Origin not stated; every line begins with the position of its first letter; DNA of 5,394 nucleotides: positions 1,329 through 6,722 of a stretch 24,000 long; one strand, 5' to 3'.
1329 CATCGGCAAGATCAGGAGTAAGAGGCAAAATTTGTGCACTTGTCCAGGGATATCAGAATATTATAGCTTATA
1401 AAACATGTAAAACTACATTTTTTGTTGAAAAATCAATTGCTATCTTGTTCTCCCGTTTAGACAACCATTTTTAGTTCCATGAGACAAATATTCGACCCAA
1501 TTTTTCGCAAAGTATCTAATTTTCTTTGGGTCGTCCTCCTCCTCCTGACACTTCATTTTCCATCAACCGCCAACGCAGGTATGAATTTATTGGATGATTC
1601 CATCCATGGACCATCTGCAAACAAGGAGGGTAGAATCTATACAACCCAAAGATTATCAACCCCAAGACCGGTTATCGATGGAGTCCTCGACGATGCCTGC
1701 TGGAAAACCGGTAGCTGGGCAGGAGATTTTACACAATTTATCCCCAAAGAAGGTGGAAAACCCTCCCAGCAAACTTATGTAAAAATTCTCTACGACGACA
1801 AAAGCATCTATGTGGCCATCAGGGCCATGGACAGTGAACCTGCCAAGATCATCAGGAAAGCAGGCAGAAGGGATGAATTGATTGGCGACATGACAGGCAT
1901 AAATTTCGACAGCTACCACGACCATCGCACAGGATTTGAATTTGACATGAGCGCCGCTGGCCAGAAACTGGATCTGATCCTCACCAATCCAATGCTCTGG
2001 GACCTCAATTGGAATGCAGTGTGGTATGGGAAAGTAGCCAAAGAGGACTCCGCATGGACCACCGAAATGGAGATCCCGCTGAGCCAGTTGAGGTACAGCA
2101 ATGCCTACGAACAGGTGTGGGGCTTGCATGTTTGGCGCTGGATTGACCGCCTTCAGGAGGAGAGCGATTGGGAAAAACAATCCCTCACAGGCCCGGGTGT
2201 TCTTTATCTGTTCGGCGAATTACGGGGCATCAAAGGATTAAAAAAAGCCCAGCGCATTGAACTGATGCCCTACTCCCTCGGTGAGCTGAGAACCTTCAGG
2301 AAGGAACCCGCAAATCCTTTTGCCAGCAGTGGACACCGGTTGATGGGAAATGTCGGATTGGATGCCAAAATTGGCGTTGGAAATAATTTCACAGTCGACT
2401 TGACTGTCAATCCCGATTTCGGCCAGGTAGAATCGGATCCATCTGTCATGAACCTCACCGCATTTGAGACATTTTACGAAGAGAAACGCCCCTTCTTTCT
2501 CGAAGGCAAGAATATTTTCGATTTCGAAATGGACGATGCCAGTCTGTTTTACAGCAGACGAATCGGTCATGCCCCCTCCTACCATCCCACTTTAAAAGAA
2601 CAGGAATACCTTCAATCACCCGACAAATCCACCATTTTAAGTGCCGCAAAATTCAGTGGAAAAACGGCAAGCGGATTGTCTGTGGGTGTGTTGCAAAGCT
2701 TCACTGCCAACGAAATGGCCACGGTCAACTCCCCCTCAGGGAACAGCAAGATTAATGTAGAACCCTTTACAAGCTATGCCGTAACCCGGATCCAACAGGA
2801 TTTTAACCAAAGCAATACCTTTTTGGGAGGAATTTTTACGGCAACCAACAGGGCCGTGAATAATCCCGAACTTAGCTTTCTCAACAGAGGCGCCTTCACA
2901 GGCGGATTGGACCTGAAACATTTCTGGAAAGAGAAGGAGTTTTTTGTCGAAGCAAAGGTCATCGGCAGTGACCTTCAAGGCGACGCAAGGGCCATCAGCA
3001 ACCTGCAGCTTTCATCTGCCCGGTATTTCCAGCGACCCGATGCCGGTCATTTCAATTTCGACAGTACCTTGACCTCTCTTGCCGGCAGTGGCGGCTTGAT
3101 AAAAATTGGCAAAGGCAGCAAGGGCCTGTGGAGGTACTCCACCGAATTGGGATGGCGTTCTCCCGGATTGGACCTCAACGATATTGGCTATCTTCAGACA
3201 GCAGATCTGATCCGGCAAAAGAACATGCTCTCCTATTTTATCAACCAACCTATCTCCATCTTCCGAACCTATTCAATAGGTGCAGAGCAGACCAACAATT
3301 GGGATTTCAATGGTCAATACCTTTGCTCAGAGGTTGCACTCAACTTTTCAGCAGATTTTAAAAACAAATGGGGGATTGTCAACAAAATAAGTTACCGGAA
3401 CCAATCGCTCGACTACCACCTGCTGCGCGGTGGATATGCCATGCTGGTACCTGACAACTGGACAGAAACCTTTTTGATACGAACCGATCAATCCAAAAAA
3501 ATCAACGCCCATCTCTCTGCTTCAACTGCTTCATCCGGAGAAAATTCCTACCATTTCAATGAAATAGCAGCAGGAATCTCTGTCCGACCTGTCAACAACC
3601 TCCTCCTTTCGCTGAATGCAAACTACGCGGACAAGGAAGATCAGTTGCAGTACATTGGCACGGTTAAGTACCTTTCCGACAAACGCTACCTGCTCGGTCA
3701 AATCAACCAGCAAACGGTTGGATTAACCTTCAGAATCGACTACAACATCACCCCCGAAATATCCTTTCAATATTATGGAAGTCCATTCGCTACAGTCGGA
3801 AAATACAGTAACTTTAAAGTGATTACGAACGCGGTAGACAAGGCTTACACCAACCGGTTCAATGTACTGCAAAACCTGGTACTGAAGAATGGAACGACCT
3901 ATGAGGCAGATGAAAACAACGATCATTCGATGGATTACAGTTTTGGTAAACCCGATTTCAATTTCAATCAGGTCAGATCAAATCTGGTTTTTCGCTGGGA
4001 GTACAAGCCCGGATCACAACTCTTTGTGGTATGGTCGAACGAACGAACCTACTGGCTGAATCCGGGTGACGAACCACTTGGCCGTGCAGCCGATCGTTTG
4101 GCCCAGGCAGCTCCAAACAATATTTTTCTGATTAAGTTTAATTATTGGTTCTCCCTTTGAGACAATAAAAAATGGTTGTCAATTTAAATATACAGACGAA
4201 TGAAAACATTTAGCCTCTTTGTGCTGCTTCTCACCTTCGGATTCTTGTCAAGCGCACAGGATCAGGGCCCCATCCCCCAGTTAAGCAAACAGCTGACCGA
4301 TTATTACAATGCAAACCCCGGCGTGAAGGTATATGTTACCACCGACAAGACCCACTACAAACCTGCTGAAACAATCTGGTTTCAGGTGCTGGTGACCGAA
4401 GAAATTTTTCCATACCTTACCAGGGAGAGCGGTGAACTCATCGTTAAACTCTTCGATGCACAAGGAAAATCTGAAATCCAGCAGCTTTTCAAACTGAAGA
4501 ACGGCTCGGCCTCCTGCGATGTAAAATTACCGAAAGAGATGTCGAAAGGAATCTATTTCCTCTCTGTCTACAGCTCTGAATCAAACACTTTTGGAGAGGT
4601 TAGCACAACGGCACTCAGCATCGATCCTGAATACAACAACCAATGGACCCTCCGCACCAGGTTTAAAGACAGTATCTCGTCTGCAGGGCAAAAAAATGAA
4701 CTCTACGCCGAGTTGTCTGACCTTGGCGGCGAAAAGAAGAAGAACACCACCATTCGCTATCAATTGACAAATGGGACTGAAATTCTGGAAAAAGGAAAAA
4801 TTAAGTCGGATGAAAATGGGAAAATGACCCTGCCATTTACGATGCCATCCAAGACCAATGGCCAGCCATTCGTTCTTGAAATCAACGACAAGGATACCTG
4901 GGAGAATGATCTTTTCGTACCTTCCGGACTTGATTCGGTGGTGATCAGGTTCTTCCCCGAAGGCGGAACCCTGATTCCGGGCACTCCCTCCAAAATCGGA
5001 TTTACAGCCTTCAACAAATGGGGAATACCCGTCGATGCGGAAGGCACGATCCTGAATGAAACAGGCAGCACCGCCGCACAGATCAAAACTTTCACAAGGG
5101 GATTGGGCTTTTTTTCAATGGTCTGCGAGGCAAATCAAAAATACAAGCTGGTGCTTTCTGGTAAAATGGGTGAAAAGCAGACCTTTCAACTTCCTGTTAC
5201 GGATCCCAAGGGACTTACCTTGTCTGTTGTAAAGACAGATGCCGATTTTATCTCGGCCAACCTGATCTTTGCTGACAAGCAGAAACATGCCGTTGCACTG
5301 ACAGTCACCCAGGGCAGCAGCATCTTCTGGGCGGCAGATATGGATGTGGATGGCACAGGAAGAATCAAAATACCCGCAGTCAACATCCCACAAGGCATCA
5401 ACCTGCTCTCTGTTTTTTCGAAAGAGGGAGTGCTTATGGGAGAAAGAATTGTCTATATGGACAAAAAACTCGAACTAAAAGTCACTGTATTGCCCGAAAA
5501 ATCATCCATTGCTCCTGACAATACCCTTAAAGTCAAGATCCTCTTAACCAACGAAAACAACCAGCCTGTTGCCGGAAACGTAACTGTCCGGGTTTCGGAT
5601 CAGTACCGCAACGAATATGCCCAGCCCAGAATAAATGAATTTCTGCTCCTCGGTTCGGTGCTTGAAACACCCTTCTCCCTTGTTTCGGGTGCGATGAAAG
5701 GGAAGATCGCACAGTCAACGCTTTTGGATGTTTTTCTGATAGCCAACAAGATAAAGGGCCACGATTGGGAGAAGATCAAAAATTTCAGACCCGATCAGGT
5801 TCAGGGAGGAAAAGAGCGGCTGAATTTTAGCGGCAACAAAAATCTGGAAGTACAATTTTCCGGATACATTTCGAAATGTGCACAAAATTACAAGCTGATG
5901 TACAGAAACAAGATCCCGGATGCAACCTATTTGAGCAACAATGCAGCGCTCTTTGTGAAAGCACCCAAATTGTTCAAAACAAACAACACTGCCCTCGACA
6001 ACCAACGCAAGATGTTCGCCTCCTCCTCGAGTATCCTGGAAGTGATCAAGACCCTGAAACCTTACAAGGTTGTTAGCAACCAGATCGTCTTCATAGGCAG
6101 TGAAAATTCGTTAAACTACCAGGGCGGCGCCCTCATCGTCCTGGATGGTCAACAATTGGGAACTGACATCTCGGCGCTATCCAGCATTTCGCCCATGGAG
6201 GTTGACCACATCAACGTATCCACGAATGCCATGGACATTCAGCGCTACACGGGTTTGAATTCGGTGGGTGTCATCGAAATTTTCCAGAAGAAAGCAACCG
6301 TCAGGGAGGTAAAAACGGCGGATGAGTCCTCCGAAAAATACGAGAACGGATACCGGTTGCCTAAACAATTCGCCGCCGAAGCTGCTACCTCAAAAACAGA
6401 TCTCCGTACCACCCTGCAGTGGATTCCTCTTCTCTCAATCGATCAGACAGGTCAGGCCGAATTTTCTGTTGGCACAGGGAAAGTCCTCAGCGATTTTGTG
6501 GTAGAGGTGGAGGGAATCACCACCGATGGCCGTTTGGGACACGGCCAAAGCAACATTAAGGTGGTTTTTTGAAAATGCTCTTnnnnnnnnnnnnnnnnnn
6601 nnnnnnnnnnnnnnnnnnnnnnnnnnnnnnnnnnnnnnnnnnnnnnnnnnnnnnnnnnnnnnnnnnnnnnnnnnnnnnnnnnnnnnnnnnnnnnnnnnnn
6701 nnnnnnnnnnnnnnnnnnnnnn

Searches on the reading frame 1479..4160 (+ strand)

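Call 42: search_protein_families(library=pfam, proteins=[window:1479-4160:+], max_evalue=0.001)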
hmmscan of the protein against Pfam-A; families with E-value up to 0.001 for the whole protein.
window:1479-4160:+ (893 aa): 2 families
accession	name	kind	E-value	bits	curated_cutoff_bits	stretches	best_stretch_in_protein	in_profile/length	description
PF19313.5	DUF5916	-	2.5e-74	251.5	22.6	1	259-890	4-562/572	Domain of unknown function (DUF5916)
PF06452.16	CBM9_1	-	6.9e-05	23.3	23.4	1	66-218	1-146/185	Carbohydrate family 9 binding domain-like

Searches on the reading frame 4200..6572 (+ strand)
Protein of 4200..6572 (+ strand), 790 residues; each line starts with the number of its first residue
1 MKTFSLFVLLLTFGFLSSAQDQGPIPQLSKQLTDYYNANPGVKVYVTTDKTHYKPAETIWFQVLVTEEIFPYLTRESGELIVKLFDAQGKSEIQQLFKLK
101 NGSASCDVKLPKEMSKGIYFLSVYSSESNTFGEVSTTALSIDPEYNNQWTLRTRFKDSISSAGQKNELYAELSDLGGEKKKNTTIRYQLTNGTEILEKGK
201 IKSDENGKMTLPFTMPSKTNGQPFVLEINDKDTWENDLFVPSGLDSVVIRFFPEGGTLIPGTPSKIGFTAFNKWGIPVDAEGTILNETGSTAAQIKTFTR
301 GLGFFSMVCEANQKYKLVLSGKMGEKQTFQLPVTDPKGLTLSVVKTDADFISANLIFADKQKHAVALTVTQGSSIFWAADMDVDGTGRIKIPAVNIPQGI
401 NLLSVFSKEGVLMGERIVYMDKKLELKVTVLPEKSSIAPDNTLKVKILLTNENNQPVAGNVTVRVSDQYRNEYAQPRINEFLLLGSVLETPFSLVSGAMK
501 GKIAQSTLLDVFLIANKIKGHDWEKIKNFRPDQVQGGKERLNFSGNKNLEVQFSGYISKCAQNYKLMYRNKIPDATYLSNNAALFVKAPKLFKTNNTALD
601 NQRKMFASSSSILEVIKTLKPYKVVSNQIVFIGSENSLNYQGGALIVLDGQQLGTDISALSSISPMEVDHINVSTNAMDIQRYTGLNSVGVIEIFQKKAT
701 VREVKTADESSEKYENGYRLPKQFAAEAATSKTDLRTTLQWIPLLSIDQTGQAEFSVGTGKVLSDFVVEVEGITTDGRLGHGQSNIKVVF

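Call 42: search_protein_families(library=pfam, proteins=[window:4200-6572:+], max_evalue=0.001)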
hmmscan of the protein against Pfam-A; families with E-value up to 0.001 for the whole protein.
window:4200-6572:+ (790 aa): 2 families
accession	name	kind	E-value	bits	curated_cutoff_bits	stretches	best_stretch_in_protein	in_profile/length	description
PF01835.25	MG2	-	2.1e-12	47.6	32.8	1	43-129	1-87/96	MG2 domain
PF07703.20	A2M_BRD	-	0.00016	22.5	22.7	0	45-156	2-105/140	Alpha-2-macroglobulin bait region domain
